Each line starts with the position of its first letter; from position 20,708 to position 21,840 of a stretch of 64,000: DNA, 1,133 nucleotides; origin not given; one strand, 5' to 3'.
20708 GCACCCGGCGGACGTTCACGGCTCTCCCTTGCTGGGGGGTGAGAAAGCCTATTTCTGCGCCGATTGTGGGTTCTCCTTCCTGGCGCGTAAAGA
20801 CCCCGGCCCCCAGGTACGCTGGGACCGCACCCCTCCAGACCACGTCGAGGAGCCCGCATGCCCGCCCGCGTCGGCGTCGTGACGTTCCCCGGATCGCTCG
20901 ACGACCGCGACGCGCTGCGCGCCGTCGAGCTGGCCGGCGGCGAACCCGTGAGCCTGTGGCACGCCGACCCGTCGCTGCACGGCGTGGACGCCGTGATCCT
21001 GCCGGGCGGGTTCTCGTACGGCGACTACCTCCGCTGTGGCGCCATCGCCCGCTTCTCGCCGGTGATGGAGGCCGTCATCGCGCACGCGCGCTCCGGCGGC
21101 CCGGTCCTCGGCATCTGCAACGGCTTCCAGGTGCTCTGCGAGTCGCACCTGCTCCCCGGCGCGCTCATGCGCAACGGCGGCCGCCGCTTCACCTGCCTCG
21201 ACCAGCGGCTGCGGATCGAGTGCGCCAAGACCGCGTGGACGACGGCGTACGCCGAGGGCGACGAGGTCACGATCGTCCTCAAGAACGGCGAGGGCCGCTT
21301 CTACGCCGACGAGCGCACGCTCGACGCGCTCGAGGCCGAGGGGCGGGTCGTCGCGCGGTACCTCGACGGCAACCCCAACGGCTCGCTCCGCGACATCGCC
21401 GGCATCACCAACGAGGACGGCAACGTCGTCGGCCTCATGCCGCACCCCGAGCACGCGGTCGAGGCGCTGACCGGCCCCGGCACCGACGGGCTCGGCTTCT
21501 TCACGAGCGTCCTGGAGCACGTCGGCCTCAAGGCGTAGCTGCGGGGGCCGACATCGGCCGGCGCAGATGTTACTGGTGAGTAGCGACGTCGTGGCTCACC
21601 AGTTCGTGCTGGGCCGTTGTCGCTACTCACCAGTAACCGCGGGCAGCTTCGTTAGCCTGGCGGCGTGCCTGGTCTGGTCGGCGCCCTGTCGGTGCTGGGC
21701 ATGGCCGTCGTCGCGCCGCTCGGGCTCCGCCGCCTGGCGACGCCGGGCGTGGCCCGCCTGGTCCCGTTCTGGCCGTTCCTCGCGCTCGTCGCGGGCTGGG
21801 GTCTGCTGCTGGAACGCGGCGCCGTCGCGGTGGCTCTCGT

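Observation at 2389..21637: Two-copy 70-bp palindromic element family whose stems differ by compensatory changes around a conserved loop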

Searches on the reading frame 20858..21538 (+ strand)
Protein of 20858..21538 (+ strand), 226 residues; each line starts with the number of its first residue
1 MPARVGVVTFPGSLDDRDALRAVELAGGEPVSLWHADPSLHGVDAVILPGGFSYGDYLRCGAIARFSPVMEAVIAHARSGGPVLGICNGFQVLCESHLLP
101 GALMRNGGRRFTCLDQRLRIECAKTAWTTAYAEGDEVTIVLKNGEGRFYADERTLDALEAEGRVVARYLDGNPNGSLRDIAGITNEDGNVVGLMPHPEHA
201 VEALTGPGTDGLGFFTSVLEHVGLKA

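Call 13: find_encoding_contigs(protein=window:20858-21538:+, flank=10000, max_places=10)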
Protein window:20858-21538:+ (226 aa): no gene with exactly this product is on record in the collection.

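Call 14: search_protein_families(library=pfam, proteins=[window:20858-21538:+])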
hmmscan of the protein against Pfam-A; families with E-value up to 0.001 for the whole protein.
window:20858-21538:+ (226 aa): 4 families
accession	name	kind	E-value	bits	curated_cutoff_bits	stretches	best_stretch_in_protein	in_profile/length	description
PF13507.12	GATase_5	-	1.1e-33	116.9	27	1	4-205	3-234/260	CobB/CobQ-like glutamine amidotransferase domain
PF07685.20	GATase_3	-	7.7e-10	39.2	27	1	27-96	23-91/196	CobB/CobQ-like glutamine amidotransferase domain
PF01965.30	DJ-1_PfpI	-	1e-05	25.9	26.6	1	43-102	62-116/165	DJ-1/PfpI family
PF00117.34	GATase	-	7.1e-05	23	22.8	1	40-99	40-91/190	Glutamine amidotransferase class-I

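Call 15: find_homologous_proteins(query=window:20858-21538:+, max_evalue=1e-60)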
Query window:20858-21538:+ (226 aa): 7997 proteins with E <= 1e-60 among 8000 candidates; the best 120 are listed.
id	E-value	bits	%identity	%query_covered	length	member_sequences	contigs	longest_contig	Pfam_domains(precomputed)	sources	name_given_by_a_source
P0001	2.8e-144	497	97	100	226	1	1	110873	PF07685.21,PF13507.13,PF01965.31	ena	-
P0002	1.1e-141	488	96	100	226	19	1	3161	PF00117.35,PF07685.21,PF13507.13,PF01965.31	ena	-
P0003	4.4e-139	480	93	100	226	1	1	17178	PF07685.21,PF13507.13,PF01965.31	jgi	jgi:phosphoribosylformylglycinamidine synthase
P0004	1.0e-138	479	92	100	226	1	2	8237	PF07685.21,PF13507.13,PF01965.31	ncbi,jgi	jgi:phosphoribosylformylglycinamidine synthase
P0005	3.7e-138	477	93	98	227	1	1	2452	PF07685.21,PF13507.13,PF01965.31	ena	-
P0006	4.8e-135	467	90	100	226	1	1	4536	PF07685.21,PF13507.13,PF01965.31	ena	-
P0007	2.0e-133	461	89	99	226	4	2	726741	PF00117.35,PF07685.21,PF13507.13,PF01965.31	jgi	jgi:phosphoribosylformylglycinamidine synthase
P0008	1.2e-132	459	89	100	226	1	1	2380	PF07685.21,PF13507.13,PF01965.31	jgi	jgi:phosphoribosylformylglycinamidine synthase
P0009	1.4e-132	458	92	97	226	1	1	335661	PF07685.21,PF13507.13,PF01965.31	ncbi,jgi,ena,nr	ncbi:MAG TPA: phosphoribosylformylglycinamidine synthase subunit PurQ [Mycobacteriales bacterium]|jg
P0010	1.4e-131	455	90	98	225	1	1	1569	PF07685.21,PF13507.13,PF01965.31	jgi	jgi:phosphoribosylformylglycinamidine synthase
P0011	1.7e-131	455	87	100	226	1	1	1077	PF07685.21,PF13507.13,PF01965.31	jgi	jgi:phosphoribosylformylglycinamidine synthase I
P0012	2.2e-131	455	89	100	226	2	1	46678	PF07685.21,PF13507.13,PF01965.31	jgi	jgi:phosphoribosylformylglycinamidine synthase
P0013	3.2e-131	454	89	98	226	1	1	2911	PF07685.21,PF13507.13,PF01965.31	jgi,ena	jgi:phosphoribosylformylglycinamidine synthase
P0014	5.5e-131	453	88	100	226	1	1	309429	PF07685.21,PF13507.13,PF01965.31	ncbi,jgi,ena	ncbi:MAG TPA: phosphoribosylformylglycinamidine synthase subunit PurQ [Mycobacteriales bacterium]|jg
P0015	7.8e-131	453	88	100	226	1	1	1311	PF07685.21,PF13507.13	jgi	jgi:phosphoribosylformylglycinamidine synthase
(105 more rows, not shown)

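Call 16: find_encoding_contigs(protein=P0001, flank=10000, max_places=3)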
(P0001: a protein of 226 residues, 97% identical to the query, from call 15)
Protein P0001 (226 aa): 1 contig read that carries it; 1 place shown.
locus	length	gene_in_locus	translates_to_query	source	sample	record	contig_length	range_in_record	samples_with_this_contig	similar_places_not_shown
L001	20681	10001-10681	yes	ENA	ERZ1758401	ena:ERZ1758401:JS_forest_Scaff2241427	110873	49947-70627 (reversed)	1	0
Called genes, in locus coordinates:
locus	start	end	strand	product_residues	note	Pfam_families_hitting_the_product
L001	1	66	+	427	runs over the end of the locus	PF00709:Adenylsucc_synt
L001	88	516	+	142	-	PF24839:DUF7718 (weak)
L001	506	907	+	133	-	-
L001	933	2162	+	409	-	PF02844:GARS_N, PF01071:GARS_A, PF02843:GARS_C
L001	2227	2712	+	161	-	PF00731:AIRC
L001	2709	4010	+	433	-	PF00206:Lyase_1, PF10397:ADSL_C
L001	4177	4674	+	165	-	-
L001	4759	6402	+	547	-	PF04326:SLFN_AlbA_2, PF13749:HATPase_c_4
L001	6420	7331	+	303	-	PF01259:SAICAR_synt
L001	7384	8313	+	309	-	-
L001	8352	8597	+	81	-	PF02700:PurS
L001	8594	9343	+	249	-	-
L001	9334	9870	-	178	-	-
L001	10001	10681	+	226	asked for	PF07685:GATase_3, PF13507:GATase_5, PF01965:DJ-1_PfpI (weak)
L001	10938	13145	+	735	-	PF18072:FGAR-AT_linker, PF00586:AIRS, PF02769:AIRS_C, PF00586:AIRS, PF02769:AIRS_C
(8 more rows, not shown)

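Call 17: find_encoding_contigs(protein=P0009, flank=10000, max_places=3)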
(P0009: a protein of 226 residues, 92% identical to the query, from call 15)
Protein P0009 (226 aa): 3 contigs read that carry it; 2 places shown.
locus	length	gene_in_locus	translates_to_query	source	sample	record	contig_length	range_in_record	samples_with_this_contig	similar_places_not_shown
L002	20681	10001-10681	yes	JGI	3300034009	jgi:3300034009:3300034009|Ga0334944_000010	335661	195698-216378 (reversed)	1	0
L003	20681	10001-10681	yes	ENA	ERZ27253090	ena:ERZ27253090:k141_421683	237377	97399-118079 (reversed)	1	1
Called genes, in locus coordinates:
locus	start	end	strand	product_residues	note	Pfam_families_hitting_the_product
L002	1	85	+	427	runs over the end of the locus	PF00709:Adenylsucc_synt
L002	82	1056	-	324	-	PF02661:Fic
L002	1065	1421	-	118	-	-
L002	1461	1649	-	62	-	-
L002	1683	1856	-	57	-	-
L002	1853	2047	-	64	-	-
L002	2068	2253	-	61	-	-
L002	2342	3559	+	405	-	PF02844:GARS_N, PF01071:GARS_A, PF02843:GARS_C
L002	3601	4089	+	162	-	PF00731:AIRC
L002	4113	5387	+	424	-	PF00206:Lyase_1, PF10397:ADSL_C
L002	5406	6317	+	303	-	PF01259:SAICAR_synt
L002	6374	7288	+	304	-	-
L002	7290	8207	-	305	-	-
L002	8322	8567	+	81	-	PF02700:PurS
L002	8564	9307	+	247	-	-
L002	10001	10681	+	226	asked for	PF07685:GATase_3, PF13507:GATase_5, PF01965:DJ-1_PfpI (weak)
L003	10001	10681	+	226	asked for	PF07685:GATase_3, PF13507:GATase_5, PF01965:DJ-1_PfpI (weak)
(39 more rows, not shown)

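Call 18: find_encoding_contigs(protein=P0003, flank=10000, max_places=3)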
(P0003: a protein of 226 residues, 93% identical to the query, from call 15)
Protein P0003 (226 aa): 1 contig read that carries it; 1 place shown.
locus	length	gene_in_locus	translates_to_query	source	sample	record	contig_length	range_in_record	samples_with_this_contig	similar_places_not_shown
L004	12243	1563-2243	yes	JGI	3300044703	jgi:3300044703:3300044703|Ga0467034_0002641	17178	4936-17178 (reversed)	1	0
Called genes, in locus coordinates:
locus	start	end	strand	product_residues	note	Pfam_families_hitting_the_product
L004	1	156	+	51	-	?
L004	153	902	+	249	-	-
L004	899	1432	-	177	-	-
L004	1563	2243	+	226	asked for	PF07685:GATase_3, PF13507:GATase_5, PF01965:DJ-1_PfpI (weak)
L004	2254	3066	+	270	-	PF14158:YndJ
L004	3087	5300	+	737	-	PF18072:FGAR-AT_linker, PF00586:AIRS, PF02769:AIRS_C, PF00586:AIRS, PF02769:AIRS_C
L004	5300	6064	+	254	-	PF11716:MDMPI_N, PF12867:DinB_2, PF17844:SCP_3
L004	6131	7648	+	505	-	PF00310:GATase_2 (faint), PF13522:GATase_6, PF13537:GATase_7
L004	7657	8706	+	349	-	PF00586:AIRS, PF02769:AIRS_C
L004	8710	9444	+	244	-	-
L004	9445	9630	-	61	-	PF11273:DUF3073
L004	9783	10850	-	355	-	PF02812:ELFV_dehydrog_N, PF00208:ELFV_dehydrog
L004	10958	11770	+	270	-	PF26312:DUF8083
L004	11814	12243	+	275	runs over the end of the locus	PF10502:Peptidase_S26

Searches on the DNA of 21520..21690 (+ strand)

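Call 80: search_rna_families(source=window, start=21520, end=21690, threshold=evalue, max_evalue=10)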
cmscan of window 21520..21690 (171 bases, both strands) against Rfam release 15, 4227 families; matches with E-value up to 10: 11.
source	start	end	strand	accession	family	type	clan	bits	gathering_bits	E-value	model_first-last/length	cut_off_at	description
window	21560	21643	+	RF00981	mir-939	Gene; miRNA;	-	26.2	84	0.0072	1-82/82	no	mir-939 microRNA precursor family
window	21547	21656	-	RF03935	mir-763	Gene; miRNA;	-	23.4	100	0.0064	1-120/120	no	mir-763 microRNA precursor family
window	21566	21637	-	RF01059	mir-598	Gene; miRNA;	-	20.1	69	0.05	1-80/80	no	mir-598 microRNA precursor family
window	21576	21630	-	RF03847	mir-1538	Gene; miRNA;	-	18.7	78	0.17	1-58/58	no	mir-1538 microRNA precursor family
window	21568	21638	+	RF03279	mir-1193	Gene; miRNA;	-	17.7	71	0.96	1-81/81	no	mir-1193 microRNA precursor family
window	21569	21640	+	RF00102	VA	Gene;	-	17.2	62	0.87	1-159/159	no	VA RNA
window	21566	21639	-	RF03768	mir-1329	Gene; miRNA;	-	16.5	101.2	0.77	1-85/85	no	mir-1329 microRNA precursor family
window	21571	21636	+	RF02626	WsnRNA59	Gene; sRNA;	-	13.8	49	3.2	16-76/89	no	Wolbachia sRNA 59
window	21571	21635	-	RF01939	mir-761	Gene; miRNA;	-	13.5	82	3.2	1-65/65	no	mir-761 microRNA precursor family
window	21572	21582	+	RF01380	HIV-1_SD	Cis-reg;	-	13.5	30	4.8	5-15/19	no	Human immunodeficiency virus type 1 major splice donor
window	21624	21634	-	RF01380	HIV-1_SD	Cis-reg;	-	13.5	30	4.8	5-15/19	no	Human immunodeficiency virus type 1 major splice donor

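Call 81: search_dna_similar(query=window:21563-21643:+, collection=plasmids, mode=distant, max_evalue=0.01, max_rows=10)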
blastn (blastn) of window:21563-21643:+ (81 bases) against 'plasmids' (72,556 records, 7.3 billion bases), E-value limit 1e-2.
No match.

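Call 82: search_dna_similar(query=window:21563-21643:+, collection=phages, mode=distant, max_evalue=0.01, max_rows=10)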
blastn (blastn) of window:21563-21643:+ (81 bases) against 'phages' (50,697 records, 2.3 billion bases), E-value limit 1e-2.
No match.
